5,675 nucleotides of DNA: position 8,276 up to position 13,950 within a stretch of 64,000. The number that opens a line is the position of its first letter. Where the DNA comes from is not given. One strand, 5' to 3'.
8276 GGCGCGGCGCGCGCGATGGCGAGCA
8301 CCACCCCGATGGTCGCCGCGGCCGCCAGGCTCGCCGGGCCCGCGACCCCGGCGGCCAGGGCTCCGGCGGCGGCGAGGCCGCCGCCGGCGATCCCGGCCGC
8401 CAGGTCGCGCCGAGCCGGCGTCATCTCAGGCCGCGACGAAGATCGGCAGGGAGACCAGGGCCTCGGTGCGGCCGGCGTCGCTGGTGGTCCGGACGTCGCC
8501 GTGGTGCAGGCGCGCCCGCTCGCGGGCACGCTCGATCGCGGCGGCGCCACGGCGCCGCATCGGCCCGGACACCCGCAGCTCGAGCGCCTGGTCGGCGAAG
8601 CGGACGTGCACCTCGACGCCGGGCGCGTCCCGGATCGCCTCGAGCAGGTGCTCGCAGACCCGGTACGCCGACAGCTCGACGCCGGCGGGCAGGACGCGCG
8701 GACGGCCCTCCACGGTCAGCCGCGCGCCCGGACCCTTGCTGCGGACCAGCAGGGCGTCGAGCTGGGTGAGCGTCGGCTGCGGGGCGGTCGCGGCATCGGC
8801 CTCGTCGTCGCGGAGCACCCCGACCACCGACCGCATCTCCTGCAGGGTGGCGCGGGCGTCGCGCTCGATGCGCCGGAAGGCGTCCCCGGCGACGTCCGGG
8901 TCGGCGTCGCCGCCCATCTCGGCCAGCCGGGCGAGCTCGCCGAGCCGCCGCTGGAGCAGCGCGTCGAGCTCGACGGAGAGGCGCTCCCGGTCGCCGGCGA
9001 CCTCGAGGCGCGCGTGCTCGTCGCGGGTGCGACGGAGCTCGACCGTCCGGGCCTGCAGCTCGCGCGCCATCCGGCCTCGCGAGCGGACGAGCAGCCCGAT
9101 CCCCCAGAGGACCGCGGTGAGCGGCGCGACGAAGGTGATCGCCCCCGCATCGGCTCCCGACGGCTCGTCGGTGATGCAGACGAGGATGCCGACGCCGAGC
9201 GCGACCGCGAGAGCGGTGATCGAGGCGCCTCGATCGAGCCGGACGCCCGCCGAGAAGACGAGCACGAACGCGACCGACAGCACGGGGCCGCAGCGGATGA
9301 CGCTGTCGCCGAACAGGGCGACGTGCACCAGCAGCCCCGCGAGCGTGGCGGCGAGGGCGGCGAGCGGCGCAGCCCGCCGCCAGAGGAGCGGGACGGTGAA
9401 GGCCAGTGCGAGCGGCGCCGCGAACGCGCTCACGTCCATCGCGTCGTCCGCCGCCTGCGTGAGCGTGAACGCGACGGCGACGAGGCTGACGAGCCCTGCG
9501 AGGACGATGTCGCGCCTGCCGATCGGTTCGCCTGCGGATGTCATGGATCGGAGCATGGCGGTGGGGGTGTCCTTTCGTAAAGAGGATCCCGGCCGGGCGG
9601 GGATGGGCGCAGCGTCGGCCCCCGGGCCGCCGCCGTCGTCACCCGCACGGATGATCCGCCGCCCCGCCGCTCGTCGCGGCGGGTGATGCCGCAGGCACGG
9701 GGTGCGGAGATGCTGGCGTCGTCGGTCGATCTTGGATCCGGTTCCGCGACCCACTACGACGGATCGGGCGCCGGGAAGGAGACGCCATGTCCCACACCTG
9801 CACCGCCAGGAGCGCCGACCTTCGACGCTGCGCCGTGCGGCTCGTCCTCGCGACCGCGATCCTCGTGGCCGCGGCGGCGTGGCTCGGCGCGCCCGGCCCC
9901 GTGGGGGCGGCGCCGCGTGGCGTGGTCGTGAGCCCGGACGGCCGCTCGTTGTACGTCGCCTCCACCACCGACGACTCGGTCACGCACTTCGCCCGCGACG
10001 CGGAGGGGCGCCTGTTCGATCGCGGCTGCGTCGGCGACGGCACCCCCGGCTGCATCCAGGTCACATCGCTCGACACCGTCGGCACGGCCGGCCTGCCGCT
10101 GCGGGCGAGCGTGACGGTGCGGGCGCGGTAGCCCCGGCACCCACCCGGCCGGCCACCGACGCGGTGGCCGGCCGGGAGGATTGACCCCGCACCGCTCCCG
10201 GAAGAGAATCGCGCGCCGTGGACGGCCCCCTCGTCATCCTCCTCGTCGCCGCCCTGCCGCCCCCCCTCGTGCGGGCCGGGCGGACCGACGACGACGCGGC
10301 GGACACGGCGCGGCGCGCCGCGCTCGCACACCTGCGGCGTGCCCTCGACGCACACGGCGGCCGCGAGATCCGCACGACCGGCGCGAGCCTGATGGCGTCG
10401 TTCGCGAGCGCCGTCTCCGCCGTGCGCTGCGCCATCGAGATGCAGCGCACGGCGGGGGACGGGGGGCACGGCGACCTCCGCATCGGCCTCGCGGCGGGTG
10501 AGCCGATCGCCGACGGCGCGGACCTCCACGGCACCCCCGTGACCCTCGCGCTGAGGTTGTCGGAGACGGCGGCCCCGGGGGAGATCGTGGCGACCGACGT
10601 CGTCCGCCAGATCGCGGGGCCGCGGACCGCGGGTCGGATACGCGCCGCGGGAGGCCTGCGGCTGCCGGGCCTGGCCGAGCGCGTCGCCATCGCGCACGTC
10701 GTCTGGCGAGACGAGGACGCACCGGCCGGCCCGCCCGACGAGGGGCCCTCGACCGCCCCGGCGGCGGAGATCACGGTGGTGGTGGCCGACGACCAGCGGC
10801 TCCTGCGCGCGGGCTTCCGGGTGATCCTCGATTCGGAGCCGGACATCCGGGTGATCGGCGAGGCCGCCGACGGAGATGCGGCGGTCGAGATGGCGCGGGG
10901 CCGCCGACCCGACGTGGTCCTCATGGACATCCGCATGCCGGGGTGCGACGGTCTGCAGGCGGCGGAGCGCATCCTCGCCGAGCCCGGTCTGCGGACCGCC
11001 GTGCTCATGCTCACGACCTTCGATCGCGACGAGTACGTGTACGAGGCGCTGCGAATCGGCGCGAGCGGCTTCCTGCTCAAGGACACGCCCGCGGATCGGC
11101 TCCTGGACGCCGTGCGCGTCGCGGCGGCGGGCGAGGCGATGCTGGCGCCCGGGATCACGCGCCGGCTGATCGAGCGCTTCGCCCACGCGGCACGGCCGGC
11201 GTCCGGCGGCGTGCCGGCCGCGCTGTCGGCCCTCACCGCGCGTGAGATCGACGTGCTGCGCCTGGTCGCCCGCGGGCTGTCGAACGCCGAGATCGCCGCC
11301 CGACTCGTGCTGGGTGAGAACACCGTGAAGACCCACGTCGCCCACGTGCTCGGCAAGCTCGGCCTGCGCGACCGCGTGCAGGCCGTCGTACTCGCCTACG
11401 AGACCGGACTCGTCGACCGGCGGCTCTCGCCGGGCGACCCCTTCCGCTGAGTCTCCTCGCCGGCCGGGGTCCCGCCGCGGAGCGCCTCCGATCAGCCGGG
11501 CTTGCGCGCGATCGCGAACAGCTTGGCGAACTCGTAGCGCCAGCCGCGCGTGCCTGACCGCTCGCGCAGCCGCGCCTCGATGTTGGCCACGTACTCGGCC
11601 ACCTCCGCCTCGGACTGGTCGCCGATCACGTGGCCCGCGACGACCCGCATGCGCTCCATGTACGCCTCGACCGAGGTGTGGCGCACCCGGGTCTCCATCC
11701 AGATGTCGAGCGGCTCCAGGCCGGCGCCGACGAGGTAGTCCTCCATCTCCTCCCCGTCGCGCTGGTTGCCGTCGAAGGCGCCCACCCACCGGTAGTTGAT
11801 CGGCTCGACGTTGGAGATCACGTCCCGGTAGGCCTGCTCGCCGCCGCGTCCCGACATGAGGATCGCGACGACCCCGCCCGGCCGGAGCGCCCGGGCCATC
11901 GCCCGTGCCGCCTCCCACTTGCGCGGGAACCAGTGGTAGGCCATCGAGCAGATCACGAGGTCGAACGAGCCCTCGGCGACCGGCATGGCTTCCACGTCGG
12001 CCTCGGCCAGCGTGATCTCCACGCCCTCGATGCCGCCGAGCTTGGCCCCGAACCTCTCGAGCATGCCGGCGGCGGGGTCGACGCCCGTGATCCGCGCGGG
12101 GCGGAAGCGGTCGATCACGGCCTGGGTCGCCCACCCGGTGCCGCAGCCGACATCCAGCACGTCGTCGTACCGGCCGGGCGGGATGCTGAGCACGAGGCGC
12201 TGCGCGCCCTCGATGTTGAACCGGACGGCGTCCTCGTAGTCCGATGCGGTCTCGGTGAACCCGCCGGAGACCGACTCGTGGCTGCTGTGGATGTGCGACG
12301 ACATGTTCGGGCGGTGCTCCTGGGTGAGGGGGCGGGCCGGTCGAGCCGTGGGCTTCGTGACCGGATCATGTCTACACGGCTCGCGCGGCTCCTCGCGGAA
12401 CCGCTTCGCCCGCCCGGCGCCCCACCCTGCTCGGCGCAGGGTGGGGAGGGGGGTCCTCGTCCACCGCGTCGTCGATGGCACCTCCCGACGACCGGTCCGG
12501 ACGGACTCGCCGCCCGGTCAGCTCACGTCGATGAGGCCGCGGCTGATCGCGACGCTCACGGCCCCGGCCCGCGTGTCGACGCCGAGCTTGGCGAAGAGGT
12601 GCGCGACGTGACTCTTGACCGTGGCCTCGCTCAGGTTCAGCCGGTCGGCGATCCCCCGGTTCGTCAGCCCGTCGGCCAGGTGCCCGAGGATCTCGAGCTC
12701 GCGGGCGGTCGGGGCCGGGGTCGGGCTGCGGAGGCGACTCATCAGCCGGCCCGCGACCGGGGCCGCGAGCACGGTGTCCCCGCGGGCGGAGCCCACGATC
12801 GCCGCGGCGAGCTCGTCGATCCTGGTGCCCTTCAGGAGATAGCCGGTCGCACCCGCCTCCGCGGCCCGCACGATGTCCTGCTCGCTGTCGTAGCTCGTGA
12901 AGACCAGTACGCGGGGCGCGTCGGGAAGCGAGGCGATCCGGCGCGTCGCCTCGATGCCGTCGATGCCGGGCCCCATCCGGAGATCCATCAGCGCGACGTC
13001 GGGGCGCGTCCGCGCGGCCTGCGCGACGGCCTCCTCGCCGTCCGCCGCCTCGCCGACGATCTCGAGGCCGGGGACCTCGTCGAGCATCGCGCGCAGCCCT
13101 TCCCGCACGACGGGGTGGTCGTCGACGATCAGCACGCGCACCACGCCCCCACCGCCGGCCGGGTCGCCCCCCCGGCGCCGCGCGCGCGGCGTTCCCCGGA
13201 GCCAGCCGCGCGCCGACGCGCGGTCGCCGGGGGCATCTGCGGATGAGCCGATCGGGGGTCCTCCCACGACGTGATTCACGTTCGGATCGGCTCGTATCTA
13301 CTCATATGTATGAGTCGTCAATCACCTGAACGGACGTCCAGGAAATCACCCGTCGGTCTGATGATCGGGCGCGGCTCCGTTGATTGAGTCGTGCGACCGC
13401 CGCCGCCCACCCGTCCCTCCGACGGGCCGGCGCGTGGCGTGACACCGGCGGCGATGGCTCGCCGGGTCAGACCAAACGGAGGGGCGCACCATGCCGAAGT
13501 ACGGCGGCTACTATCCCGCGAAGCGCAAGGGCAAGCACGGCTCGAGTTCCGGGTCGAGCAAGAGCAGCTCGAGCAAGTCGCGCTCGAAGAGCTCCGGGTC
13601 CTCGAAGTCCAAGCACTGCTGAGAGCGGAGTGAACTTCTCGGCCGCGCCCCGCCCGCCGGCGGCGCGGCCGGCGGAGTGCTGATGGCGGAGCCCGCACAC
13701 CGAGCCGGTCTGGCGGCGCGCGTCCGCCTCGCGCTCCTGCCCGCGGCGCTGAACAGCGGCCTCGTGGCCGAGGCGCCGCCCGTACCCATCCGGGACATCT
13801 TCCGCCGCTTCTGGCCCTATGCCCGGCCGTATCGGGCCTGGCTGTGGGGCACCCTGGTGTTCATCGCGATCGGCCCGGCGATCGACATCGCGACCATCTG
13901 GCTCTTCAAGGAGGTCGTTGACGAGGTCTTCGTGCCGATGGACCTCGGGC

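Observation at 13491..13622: Unannotated 43-codon Ser/Lys-rich micro-ORF heading an ABC-exporter/Ser-Thr-kinase operon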

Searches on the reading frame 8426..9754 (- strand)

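Call 4: search_protein_families(library=pfam, proteins=[window:8426-9754:-], max_evalue=0.01)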
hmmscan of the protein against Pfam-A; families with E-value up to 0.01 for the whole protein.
window:8426-9754:- (442 aa): 2 families
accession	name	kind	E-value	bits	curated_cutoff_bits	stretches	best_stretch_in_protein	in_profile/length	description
PF23539.1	DUF7134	-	5.4e-09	36.3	27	1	82-226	13-154/155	Domain of unknown function (DUF7134)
PF07730.19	HisKA_3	-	0.00023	22.1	24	1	275-317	24-66/68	Histidine kinase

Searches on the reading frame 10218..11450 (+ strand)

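Call 4: search_protein_families(library=pfam, proteins=[window:10218-11450:+], max_evalue=0.01)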
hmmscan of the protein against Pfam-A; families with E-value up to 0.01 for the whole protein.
window:10218-11450:+ (410 aa): 4 families
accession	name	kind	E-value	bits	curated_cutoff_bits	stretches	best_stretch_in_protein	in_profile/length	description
PF00072.30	Response_reg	-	6.6e-26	91.1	30.2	1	187-300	1-111/111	Response regulator receiver domain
PF00196.25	GerE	-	2.1e-18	66.1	23.5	1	338-393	2-57/57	Bacterial regulatory proteins, luxR family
PF08281.18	Sigma70_r4_2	-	3.8e-05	23.7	25.7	1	334-380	6-53/54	Sigma-70, region 4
PF04545.22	Sigma70_r4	-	0.0061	16.5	24.1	0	335-381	1-48/50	Sigma-70, region 4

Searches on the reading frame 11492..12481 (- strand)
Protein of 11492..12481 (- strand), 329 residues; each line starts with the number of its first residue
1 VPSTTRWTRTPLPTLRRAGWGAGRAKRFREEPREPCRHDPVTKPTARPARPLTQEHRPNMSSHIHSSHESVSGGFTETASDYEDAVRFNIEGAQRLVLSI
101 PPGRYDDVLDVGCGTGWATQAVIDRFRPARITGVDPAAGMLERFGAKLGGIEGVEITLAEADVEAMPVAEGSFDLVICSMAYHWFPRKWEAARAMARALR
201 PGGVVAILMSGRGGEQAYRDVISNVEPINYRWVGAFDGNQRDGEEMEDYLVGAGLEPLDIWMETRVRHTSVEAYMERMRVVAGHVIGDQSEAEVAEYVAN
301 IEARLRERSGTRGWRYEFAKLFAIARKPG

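Call 4: search_protein_families(library=pfam, proteins=[window:11492-12481:-], max_evalue=0.01)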
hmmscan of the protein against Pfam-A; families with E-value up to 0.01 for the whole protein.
window:11492-12481:- (329 aa): 9 families
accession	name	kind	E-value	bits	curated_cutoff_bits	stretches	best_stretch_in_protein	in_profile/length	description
PF13649.12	Methyltransf_25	-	4.9e-23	82.1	27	1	108-203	1-97/97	Methyltransferase domain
PF08241.18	Methyltransf_11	-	2.1e-22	80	21.2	1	109-207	1-95/95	Methyltransferase domain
PF08242.18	Methyltransf_12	-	5.6e-17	62.7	30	1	109-205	1-98/98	Methyltransferase domain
PF13847.12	Methyltransf_31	-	3.9e-13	49.8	27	1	107-207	6-109/145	Methyltransferase domain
PF13489.12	Methyltransf_23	-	2.4e-12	47.3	27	1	103-210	21-119/164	Methyltransferase domain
PF01209.24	Ubie_methyltran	-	7.1e-10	39.1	20.1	1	106-210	49-154/233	ubiE/COQ5 methyltransferase family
PF01728.25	FtsJ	-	2.6e-05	24.7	24.1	1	103-181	22-100/181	FtsJ-like methyltransferase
PF05175.20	MTS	-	0.00065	19.8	23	1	92-208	19-139/170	Methyltransferase small domain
PF08003.17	Methyltransf_9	-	0.00094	18.7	23.8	1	94-183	105-194/315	Protein of unknown function (DUF1698)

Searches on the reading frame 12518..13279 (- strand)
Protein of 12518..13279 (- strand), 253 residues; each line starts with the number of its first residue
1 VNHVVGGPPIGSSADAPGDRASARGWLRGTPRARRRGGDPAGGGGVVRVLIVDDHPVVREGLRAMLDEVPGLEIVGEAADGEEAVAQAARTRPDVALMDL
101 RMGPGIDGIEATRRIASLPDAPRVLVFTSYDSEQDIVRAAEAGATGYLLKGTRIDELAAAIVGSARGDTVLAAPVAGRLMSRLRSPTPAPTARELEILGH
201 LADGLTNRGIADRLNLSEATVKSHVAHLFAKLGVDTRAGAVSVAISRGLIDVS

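Call 4: search_protein_families(library=pfam, proteins=[window:12518-13279:-], max_evalue=0.01)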
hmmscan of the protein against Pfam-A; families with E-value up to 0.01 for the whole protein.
window:12518-13279:- (253 aa): 5 families
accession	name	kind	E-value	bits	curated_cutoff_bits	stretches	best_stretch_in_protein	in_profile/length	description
PF00072.30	Response_reg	-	5.7e-28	97.7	30.2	1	49-161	1-110/111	Response regulator receiver domain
PF00196.25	GerE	-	5.4e-17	61.6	23.5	1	191-244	4-57/57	Bacterial regulatory proteins, luxR family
PF08281.18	Sigma70_r4_2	-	4.9e-05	23.3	25.7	1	200-228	22-50/54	Sigma-70, region 4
PF13412.12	HTH_24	-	0.00017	21.5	21.9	1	195-227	6-40/48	Winged helix-turn-helix DNA-binding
PF13384.12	HTH_23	-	0.00021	21.5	24.6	1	193-224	6-36/50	Homeodomain-like domain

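Call 20: search_protein_families(library=ncbifam, proteins=[window:12518-13279:-], max_evalue=0.001)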
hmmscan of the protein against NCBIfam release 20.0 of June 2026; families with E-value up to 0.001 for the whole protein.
window:12518-13279:- (253 aa): 97 families (the best 25 are shown)
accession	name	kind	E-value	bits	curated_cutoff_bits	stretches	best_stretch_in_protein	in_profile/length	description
NF047785.1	respo_reg_MadR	equivalog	2.6e-45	154.4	300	1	47-250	1-209/209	MadR family response regulator transcription factor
NF007935.0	PRK10651.1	equivalog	1.5e-43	148.5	250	1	47-240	7-206/216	two-component system response regulator NarL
NF052445.1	RespRegMctR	equivalog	1.8e-43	148.4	300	1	47-249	2-204/205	two-component system response regulator MctR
NF007708.0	PRK10403.1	equivalog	1.4e-39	135.8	343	1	47-241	7-205/215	nitrate/nitrite response regulator protein NarP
NF007018.1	PRK09483.1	equivalog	1.4e-37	129.5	280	1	47-252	2-211/217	UvrY/SirA/GacA family response regulator transcription factor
NF011896.0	PRK15369.1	equivalog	2.6e-31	108.9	242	1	47-244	4-204/211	two component system response regulator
NF007685.0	PRK10360.1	equivalog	4.7e-24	85.3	258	1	47-236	2-184/196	response regulator transcription factor UhpA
NF007403.0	PRK09935.1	equivalog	3.1e-21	75.9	271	1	48-243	5-203/210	fimbria biosynthesis transcriptional regulator FimZ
NF001965.0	PRK00742.1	subfamily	2.9e-20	72.8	293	1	47-152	4-109/357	chemotaxis-specific protein-glutamate methyltransferase CheB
NF009206.0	PRK12555.1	subfamily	3.6e-20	72.2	342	1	47-146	1-100/340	chemotaxis-specific protein-glutamate methyltransferase CheB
NF041830.1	RR_TF_ErdR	exception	1.8e-19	70.3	390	1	48-241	3-202/213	response regulator transcription factor ErdR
NF041367.1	CheY_Halo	equivalog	4.5e-19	68.9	200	1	49-153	1-102/114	chemotaxis protein CheY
NF008677.0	PRK11697.1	equivalog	6.6e-18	64.9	246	1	47-158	2-109/238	two-component system response regulator BtsR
NF007419.0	PRK09958.1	equivalog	2.7e-17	63.1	251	1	49-236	3-190/204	acid-sensing system DNA-binding response regulator EvgA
NF008469.0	PRK11361.1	equivalog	4.3e-16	58.7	714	1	47-159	5-114/461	acetoacetate metabolism transcriptional regulator AtoC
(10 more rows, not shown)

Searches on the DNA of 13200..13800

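Call 68: search_rna_families(source=window, start=13200, end=13800, threshold=evalue, max_evalue=1)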
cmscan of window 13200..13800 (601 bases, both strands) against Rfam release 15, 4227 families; matches with E-value up to 1: 0.
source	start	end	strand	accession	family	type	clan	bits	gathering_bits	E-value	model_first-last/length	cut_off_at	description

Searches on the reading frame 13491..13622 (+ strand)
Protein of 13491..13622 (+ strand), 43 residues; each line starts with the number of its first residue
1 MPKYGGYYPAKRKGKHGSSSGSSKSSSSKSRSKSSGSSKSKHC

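Call 4: search_protein_families(library=pfam, proteins=[window:13491-13622:+], max_evalue=0.01)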
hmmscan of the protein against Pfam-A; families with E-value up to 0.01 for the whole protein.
window:13491-13622:+ (43 aa): 0 families

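Call 5: find_homologous_proteins(query=window:13491-13619:+, max_evalue=10)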
Query seq(43 aa): 1 candidates shared short words with the query, none scored E <= 10.

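Call 20: search_protein_families(library=ncbifam, proteins=[window:13491-13622:+], max_evalue=0.001)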
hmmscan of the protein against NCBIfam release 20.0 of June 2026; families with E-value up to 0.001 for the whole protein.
window:13491-13622:+ (43 aa): 0 families

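Call 21: search_protein_families(library=padloc, proteins=[window:13491-13622:+], max_evalue=0.001)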
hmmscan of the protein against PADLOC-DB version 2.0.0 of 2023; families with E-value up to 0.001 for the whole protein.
window:13491-13622:+ (43 aa): 0 families

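Call 25: search_protein_families(library=ncbifam, proteins=[window:13491-13619:+], max_evalue=10)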
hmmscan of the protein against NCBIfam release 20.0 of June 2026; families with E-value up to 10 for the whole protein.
seq(43 aa): 0 families

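Call 26: search_protein_families(library=pfam, proteins=[window:13491-13619:+], max_evalue=10)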
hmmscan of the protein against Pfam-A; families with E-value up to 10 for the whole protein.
seq(43 aa): 1 family
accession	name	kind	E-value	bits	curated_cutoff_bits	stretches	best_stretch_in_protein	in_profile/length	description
PF10500.14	SR-25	-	8.2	6.4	40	1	11-40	56-84/226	Nuclear RNA-splicing-associated protein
